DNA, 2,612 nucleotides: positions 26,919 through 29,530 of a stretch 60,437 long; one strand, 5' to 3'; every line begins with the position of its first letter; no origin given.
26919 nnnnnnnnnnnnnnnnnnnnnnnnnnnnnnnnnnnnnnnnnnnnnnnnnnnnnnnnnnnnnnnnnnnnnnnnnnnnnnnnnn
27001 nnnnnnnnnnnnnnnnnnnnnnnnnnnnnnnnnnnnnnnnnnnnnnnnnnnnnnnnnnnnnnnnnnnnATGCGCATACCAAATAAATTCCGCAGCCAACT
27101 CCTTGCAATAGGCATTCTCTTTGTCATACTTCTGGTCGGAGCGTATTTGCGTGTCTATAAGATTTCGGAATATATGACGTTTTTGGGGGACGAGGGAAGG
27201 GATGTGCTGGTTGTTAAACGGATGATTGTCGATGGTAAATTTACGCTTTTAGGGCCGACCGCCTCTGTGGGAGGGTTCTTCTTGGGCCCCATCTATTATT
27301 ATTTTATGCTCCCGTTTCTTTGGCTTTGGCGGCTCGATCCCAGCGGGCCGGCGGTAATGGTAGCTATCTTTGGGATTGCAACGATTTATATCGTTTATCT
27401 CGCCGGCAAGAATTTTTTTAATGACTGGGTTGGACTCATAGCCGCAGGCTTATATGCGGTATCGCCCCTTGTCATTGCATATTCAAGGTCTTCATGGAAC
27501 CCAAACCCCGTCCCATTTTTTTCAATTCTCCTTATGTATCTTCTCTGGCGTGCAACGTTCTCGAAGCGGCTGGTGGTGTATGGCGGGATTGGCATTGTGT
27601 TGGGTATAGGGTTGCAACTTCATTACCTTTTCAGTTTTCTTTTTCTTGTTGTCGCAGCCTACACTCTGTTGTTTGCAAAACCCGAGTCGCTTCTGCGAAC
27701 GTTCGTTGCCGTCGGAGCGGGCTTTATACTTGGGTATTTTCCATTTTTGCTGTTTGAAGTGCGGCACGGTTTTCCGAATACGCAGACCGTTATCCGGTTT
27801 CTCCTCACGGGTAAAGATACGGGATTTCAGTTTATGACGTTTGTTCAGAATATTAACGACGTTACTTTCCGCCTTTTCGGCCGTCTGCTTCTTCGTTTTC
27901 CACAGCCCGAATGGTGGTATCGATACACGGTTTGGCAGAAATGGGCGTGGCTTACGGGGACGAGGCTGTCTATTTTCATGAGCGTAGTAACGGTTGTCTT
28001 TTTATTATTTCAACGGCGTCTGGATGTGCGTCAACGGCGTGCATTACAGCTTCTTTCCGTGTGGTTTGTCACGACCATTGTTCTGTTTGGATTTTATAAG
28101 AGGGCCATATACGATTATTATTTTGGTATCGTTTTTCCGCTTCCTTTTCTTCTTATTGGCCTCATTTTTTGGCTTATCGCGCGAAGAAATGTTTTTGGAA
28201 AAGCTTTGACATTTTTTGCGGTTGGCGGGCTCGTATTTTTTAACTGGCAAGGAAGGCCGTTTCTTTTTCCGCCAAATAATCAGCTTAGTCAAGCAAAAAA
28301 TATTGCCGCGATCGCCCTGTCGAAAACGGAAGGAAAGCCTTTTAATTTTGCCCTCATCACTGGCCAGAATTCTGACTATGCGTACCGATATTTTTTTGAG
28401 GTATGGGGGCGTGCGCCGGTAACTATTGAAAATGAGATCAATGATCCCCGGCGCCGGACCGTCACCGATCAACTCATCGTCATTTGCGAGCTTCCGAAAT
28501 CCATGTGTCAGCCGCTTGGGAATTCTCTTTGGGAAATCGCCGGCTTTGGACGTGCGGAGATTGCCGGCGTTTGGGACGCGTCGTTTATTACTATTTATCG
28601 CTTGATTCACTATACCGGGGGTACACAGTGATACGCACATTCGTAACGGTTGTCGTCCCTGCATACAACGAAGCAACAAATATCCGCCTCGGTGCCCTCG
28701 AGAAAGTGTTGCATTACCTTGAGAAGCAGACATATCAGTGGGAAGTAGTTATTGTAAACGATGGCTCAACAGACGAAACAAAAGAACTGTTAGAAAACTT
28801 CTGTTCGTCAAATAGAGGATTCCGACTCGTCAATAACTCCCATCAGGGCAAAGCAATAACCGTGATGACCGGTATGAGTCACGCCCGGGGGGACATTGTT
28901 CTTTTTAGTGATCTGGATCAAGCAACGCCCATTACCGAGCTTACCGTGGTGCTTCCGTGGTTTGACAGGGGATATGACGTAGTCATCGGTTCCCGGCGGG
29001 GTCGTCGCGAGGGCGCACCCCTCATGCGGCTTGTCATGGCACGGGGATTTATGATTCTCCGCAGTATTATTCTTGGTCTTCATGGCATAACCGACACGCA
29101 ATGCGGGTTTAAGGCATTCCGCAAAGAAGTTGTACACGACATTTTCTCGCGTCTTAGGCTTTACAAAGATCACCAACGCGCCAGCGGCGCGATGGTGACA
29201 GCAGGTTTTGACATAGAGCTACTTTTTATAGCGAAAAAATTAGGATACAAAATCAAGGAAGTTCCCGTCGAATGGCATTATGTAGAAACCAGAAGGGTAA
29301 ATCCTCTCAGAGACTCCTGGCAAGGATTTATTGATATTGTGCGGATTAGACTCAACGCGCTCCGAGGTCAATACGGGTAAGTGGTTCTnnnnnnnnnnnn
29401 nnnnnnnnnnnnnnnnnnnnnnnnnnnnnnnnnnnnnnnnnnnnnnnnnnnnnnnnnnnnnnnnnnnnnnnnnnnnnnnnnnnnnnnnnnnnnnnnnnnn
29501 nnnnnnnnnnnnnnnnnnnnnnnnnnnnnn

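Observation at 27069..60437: Super-cluster of 14 GT-C-type membrane glycosyltransferase genes in 33 kb: a candidate multi-enzyme extracytoplasmic glycosylation system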

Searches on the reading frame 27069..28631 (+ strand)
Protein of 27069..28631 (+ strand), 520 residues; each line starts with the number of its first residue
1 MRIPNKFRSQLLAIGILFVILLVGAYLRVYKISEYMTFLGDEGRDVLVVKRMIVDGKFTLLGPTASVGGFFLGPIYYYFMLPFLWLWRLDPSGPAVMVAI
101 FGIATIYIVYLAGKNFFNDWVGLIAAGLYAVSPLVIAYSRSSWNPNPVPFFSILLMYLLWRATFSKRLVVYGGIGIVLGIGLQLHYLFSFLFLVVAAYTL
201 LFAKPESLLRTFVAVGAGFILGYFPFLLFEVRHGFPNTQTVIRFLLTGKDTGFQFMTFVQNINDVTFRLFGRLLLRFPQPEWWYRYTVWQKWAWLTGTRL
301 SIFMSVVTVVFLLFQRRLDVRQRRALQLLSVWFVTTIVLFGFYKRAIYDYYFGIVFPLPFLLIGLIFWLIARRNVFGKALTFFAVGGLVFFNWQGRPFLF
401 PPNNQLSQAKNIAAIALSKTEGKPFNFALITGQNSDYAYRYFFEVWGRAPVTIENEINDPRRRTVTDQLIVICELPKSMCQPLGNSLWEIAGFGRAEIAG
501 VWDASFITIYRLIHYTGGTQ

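Call 4: search_protein_families(library=pfam, proteins=[window:27069-28631:+], max_evalue=0.01)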
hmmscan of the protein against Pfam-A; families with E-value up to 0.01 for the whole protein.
window:27069-28631:+ (520 aa): 1 family
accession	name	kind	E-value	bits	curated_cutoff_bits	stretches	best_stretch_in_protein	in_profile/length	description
PF13231.12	PMT_2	-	1.4e-09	38.8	26.1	1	96-220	26-150/160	Dolichyl-phosphate-mannose-protein mannosyltransferase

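Call 31: list_cluster_members(proteins=[P0001, window:27069-28631:+, window:32137-33663:+, window:33666-35327:+, window:40030-42366:+, window:43492-45753:+, window:47555-49993:+, window:53882-55576:-, window:57927-59561:-, window:25880-27085:+])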
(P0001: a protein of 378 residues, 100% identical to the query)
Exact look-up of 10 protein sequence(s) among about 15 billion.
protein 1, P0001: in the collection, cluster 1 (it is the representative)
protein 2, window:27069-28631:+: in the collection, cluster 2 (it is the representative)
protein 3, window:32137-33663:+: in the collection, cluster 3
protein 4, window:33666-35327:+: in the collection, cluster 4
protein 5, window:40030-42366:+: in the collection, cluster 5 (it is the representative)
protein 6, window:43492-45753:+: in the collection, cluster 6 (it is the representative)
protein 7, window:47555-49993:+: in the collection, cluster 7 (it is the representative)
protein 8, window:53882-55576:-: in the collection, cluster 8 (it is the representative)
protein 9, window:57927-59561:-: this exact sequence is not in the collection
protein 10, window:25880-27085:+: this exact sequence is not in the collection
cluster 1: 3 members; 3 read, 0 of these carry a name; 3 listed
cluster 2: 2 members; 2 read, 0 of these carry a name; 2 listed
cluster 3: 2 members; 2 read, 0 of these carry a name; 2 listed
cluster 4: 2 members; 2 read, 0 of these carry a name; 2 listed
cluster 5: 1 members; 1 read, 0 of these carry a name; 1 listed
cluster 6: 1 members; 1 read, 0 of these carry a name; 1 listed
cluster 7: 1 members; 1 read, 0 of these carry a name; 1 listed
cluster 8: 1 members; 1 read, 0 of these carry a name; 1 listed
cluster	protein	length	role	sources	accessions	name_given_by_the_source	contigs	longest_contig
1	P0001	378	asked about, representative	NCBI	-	-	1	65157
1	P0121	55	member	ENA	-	-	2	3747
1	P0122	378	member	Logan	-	-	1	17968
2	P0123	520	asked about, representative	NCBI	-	-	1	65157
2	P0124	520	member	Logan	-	-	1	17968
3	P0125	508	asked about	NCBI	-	-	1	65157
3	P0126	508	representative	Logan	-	-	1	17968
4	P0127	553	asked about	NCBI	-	-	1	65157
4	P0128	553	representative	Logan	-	-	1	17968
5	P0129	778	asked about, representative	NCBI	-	-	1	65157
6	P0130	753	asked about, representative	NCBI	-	-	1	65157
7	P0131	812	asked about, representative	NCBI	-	-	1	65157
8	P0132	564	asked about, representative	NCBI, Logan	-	-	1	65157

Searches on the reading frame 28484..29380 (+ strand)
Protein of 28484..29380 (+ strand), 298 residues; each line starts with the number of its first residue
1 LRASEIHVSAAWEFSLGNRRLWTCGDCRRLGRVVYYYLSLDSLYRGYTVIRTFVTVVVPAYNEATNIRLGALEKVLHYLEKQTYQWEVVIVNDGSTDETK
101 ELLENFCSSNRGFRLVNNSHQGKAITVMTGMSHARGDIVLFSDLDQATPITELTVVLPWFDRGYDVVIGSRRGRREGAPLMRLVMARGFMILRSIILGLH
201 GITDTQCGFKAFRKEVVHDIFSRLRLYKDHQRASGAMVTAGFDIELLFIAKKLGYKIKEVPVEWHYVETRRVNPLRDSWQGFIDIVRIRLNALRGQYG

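Call 5: search_protein_families(library=pfam, proteins=[window:28484-29380:+], max_evalue=0.01)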
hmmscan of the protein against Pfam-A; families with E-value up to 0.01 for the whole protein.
window:28484-29380:+ (298 aa): 3 families
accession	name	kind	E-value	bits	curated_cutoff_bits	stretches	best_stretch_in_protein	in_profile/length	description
PF00535.33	Glycos_transf_2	-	9.4e-30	104.2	23.3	1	55-221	1-168/168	Glycosyl transferase family 2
PF10111.15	Glyco_tranf_2_2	-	1.1e-07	32.1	27.3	1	55-146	1-92/276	Glycosyltransferase like family 2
PF13641.12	Glyco_tranf_2_3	-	2.3e-07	31.5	27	1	54-264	3-208/230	Glycosyltransferase like family 2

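Call 25: search_protein_families(library=ncbifam, proteins=[window:28640-29380:+], max_evalue=0.00001)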
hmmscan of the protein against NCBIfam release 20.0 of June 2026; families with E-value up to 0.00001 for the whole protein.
window:28640-29380:+ (246 aa): 15 families
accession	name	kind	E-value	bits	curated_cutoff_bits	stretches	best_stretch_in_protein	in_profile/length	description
NF047588.1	GlcsyltransPgfSStrep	equivalog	1.1e-20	74.1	500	1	2-176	3-174/308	glycosyltransferase PgfS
NF041391.1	DPhHxTase_Halo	equivalog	4.7e-19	68.2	375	1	9-214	4-185/213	dolichyl-phosphate hexose transferase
NF007986.1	PRK10714.1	equivalog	3.8e-17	62.3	529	1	2-168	8-172/316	undecaprenyl-phosphate 4-deoxy-4-formamido-L-arabinose transferase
NF041875.1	EPS_EpsD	equivalog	2e-16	60.3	370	1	2-105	1-101/325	exopolysaccharide biosynthesis glycosyltransferase EpsD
TIGR03937.1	PgaC_IcaA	equivalog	8e-15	54.7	422.3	1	2-93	47-135/407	poly-beta-1,6-N-acetyl-D-glucosamine synthase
NF007482.0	PRK10073.1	equivalog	8.8e-14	51.2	423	1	2-94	8-96/334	glycosyltransferase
TIGR04182.1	glyco_TIGR04182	equivalog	1.5e-13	50.8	325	1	2-235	2-216/293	S-layer glycoprotein N-glycosyltransferase AglJ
NF038302.1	EPS_HpsE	equivalog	5.4e-12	45.3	300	1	2-94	3-97/307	hormogonium polysaccharide biosynthesis glycosyltransferase HpsE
NF047683.1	TeichurnBiosyTuaG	equivalog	2.9e-11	43.5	400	1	2-94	8-97/252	teichuronic acid biosynthesis protein TuaG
NF058614.1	PPMAGASynPpgS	equivalog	4.1e-11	42.7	370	1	2-216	2-200/226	polyprenyl-phospho-N-acetylgalactosaminyl synthase PpgS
TIGR04283.1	glyco_like_mftF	equivalog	6.2e-11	42.3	182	1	3-93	2-82/221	TIGR04283 family arsenosugar biosynthesis glycosyltransferase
NF050050.1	ProtGlycPglI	equivalog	1.1e-08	34.8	500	1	2-119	4-119/306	GalNAc(5)-diNAcBac-PP-undecaprenol beta-1,3-glucosyltransferase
TIGR03965.1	mycofact_glyco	equivalog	1.9e-08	33.6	280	1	2-111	76-182/467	mycofactocin biosynthesis glycosyltransferase MftF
NF010496.0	PRK13915.1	equivalog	4.2e-07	29.3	262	1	2-99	33-132/307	glucosyl-3-phosphoglycerate synthase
NF041394.1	GtaseAglG_Halo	equivalog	2.2e-06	27.1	440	1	2-94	3-93/304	glucosyl-dolichyl phosphate glucuronosyltransferase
